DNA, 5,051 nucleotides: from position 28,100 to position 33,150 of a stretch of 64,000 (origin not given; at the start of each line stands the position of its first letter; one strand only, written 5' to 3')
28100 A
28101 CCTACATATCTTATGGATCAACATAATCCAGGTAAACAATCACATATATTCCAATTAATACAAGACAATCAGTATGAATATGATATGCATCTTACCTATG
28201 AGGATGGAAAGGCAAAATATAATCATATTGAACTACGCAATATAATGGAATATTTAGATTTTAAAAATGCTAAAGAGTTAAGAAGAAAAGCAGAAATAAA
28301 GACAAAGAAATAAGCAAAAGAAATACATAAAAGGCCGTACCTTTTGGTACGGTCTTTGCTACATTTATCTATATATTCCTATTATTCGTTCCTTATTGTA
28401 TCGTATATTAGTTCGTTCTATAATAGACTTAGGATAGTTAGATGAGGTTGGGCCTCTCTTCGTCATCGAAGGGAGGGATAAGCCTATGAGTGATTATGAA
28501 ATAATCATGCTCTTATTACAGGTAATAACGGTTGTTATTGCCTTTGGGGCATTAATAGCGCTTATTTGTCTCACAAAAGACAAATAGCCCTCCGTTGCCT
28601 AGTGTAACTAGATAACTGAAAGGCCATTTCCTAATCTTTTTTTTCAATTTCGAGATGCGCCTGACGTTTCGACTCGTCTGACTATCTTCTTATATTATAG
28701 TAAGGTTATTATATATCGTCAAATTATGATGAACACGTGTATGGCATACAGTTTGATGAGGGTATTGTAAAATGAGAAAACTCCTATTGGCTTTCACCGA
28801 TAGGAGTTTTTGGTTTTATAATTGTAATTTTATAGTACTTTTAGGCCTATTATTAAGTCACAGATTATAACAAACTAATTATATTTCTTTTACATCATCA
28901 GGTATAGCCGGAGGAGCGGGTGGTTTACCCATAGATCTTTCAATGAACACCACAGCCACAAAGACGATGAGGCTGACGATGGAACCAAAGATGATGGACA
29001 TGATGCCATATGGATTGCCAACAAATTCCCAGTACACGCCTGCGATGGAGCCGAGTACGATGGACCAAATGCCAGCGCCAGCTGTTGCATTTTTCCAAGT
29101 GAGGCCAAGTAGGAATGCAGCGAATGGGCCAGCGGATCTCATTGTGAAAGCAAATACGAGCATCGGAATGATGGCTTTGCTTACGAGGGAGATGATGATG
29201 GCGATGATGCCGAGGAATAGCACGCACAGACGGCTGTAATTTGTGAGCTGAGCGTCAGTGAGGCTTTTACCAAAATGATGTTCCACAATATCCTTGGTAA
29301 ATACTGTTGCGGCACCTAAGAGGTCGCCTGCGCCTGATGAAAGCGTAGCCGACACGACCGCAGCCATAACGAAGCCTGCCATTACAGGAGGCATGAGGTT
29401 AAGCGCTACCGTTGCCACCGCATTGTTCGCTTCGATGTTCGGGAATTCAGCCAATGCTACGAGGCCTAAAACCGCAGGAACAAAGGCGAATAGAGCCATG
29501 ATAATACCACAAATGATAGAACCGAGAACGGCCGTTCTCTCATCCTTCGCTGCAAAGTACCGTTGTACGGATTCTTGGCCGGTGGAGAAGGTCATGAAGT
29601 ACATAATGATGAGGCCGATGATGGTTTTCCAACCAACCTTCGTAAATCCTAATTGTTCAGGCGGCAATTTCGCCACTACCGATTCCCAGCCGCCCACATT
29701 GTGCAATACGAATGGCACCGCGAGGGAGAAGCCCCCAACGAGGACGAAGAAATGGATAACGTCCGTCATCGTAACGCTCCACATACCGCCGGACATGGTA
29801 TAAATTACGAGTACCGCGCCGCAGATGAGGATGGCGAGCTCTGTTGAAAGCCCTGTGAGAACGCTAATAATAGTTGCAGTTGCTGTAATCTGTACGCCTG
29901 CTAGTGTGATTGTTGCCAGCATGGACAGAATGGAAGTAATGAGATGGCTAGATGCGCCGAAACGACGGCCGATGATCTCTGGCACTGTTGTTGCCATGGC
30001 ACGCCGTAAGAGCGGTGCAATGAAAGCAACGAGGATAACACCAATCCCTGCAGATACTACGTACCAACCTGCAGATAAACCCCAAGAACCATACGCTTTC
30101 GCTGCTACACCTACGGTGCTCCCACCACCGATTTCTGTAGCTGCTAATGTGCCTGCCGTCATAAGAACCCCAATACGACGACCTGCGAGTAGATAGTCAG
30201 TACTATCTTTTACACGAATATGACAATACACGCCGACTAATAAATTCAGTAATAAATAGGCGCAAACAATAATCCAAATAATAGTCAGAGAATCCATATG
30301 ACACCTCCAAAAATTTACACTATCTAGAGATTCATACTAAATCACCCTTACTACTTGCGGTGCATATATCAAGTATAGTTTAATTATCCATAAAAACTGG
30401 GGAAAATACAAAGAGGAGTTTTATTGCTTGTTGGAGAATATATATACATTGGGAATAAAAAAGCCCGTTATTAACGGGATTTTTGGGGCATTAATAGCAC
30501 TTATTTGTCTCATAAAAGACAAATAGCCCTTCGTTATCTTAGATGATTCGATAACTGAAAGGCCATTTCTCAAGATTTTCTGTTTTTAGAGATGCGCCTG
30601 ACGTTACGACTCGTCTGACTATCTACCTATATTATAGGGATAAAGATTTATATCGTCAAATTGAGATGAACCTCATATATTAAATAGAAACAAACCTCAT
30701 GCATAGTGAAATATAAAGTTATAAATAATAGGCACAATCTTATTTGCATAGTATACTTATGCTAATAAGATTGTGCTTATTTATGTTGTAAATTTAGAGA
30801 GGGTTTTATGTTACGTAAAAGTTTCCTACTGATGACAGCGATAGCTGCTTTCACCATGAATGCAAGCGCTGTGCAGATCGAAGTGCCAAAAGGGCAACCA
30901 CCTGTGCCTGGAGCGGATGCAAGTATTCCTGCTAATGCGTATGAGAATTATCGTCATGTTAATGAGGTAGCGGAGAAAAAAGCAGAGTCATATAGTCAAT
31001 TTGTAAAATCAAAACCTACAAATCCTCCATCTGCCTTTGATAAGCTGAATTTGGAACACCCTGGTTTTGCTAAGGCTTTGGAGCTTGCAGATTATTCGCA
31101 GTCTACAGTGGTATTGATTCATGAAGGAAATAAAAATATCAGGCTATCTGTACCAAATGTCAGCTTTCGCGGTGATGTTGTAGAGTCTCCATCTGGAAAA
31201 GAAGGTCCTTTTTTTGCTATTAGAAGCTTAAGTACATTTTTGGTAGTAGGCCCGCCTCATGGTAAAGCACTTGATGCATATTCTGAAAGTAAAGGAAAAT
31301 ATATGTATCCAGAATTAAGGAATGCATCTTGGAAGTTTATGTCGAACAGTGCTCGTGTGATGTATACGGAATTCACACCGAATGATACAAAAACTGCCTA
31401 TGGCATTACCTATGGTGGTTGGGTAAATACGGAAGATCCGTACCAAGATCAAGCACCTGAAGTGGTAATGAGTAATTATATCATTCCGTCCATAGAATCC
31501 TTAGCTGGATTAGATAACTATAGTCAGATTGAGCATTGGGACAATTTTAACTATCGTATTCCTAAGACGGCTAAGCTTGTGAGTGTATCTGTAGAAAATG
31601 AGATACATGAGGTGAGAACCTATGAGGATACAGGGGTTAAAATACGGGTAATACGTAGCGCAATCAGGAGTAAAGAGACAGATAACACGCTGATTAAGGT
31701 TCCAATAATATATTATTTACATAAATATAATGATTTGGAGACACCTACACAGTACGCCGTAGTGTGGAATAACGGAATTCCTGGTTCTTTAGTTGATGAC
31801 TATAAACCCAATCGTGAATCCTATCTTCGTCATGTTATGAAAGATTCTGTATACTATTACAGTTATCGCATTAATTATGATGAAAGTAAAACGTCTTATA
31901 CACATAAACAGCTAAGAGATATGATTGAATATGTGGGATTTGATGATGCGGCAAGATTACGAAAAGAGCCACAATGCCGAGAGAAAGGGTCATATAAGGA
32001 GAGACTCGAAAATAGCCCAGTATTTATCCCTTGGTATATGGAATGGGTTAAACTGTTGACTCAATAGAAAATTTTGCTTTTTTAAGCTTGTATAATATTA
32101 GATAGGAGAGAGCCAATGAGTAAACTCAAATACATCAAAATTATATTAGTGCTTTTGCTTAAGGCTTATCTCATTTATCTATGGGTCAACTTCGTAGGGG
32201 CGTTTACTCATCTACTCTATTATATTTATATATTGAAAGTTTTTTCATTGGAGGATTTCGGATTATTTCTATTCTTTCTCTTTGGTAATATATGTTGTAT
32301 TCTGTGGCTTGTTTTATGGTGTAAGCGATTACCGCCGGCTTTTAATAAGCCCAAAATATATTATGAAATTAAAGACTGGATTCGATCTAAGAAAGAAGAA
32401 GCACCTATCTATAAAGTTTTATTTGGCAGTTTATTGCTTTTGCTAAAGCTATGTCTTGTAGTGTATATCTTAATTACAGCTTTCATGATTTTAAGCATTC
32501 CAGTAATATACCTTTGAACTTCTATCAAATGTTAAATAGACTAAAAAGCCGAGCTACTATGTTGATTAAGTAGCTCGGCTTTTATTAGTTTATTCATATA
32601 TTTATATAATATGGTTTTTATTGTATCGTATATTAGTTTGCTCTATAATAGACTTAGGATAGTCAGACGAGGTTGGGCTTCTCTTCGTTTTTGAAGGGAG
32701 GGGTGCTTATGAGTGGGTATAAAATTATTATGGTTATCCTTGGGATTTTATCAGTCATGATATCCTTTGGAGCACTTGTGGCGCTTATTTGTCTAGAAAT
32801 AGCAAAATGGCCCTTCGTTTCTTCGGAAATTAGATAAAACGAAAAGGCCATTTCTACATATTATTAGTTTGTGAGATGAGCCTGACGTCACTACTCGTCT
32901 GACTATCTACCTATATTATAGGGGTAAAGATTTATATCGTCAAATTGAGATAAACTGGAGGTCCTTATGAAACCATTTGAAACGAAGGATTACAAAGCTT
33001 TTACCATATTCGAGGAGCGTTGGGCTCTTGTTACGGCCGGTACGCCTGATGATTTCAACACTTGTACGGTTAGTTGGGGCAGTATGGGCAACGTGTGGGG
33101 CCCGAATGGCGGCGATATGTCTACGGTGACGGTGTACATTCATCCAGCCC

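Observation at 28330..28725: Type I toxin-antitoxin-like module (copy 1): promoter, SD-sequestering hairpin, 33-aa hydrophobic peptide, convergent antisense promoter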

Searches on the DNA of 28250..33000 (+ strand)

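Call 12: search_rna_families(source=window, start=28250, end=33000, threshold=evalue, max_evalue=10)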
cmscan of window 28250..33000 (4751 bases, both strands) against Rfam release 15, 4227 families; matches with E-value up to 10: 14.
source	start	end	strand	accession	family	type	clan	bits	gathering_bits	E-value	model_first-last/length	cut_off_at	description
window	28769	28838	-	RF02371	PyrG_leader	Cis-reg; leader;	-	28.1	65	1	1-78/78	no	PyrG leader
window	28777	28844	-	RF02844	RefA9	Gene; antisense;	-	27.3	49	0.39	1-64/64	no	Enterococcus sRNA A9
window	28741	28854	+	RF01770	rimP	Cis-reg; leader;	-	25.8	47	0.47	1-102/102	no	Gammaprotebacteria rimP leader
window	32514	32582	+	RF02844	RefA9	Gene; antisense;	-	24.5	49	1.5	1-64/64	no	Enterococcus sRNA A9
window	30652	30781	+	RF02686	RAGATH-6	Gene; ribozyme;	-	24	170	4.4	1-152/152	no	RAGATH-6 RNA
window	28722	28758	+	RF01305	sR51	Gene; snRNA; snoRNA; CD-box;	-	23.5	38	0.095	1-56/56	no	Small nucleolar RNA sR51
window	28419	28672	+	RF01412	BsrG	Gene; sRNA;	-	22.4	55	0.024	1-259/259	no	BsrG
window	28292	28389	-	RF02436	SpF43_sRNA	Gene; sRNA;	-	21.2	70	0.96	1-99/99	no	Streptococcus sRNA SpF43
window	28752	28826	+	RF02621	BSnc120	Gene; sRNA;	-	18.5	114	2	1-88/88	no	Brucella sRNA 120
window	28777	28810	+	RF03568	mir-3204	Gene; miRNA;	-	17.9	90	8.1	21-55/75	no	mir-3204 microRNA precursor family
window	30423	30487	+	RF00513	Trp_leader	Cis-reg; leader;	-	17.8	41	5.4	1-100/100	no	Tryptophan operon leader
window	28566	28650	-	RF03164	NiCo-AnGGAG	Cis-reg; riboswitch;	CL00122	17.5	64.5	5.1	1-89/89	no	NiCo-AnGGAG riboswitch aptamer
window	31188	31313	+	RF00090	SNORA74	Gene; snRNA; snoRNA; HACA-box;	CL00043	14.3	71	2.4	1-201/201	no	Small nucleolar RNA SNORA74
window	32808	32830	+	RF01716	PhotoRC-I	Cis-reg;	-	13.7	45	6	1-44/44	no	PhotoRC-I RNA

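Call 14: search_rna_families(source=window, start=28380, end=28760, threshold=evalue, max_evalue=1, show_alignments=2)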
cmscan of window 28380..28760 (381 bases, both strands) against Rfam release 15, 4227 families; matches with E-value up to 1: 3.
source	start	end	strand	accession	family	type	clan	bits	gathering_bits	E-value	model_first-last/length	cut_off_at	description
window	28722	28758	+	RF01305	sR51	Gene; snRNA; snoRNA; CD-box;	-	23.5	38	0.0077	1-56/56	no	Small nucleolar RNA sR51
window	28419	28672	+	RF01412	BsrG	Gene; sRNA;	-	22.4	55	0.002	1-259/259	no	BsrG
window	28566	28650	-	RF03164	NiCo-AnGGAG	Cis-reg; riboswitch;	CL00122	17.5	64.5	0.41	1-89/89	no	NiCo-AnGGAG riboswitch aptamer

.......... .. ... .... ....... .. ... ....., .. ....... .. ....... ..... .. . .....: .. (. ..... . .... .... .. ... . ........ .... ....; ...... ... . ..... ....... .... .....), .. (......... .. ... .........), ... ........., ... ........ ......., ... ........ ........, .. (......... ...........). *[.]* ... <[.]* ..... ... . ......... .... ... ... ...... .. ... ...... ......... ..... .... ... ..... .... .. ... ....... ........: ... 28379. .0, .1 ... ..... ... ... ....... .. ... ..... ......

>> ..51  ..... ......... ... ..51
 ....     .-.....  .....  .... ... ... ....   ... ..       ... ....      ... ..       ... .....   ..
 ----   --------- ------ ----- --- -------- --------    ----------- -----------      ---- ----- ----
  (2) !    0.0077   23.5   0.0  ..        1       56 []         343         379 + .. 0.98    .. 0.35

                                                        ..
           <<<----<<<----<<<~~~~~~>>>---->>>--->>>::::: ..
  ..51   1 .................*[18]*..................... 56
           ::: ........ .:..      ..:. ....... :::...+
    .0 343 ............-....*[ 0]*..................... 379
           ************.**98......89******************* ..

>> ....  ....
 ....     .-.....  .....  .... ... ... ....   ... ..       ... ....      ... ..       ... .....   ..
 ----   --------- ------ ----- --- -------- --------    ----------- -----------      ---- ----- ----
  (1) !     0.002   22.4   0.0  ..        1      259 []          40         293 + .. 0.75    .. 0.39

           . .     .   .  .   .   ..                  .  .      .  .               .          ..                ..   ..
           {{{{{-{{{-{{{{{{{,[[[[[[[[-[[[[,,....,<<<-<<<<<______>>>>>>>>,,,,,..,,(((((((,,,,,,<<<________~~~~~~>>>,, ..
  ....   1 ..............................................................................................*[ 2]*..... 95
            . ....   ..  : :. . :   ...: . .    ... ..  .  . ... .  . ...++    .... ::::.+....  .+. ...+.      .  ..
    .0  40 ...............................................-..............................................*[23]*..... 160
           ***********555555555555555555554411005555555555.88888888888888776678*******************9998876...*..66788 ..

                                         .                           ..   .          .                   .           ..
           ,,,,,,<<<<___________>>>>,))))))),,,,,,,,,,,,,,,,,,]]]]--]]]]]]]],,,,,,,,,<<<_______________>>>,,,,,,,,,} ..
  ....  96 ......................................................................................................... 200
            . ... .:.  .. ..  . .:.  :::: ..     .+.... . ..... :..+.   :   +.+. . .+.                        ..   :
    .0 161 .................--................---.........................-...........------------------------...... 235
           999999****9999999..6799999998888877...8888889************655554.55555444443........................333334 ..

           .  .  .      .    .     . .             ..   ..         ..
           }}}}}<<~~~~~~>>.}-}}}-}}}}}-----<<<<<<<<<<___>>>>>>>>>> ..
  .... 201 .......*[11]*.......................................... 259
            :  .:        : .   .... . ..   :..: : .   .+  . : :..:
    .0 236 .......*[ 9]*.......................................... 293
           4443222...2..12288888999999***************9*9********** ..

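Call 69: search_dna_similar(query=window:28364-28734:+, collection=plasmids, mode=distant, max_rows=10)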
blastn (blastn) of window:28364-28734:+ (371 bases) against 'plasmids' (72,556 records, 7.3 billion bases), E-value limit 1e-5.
No match.

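Call 70: search_dna_similar(query=window:28364-28734:+, collection=phages, mode=distant, max_rows=10)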
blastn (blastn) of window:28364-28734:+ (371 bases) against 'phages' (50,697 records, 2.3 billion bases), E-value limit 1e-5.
No match.
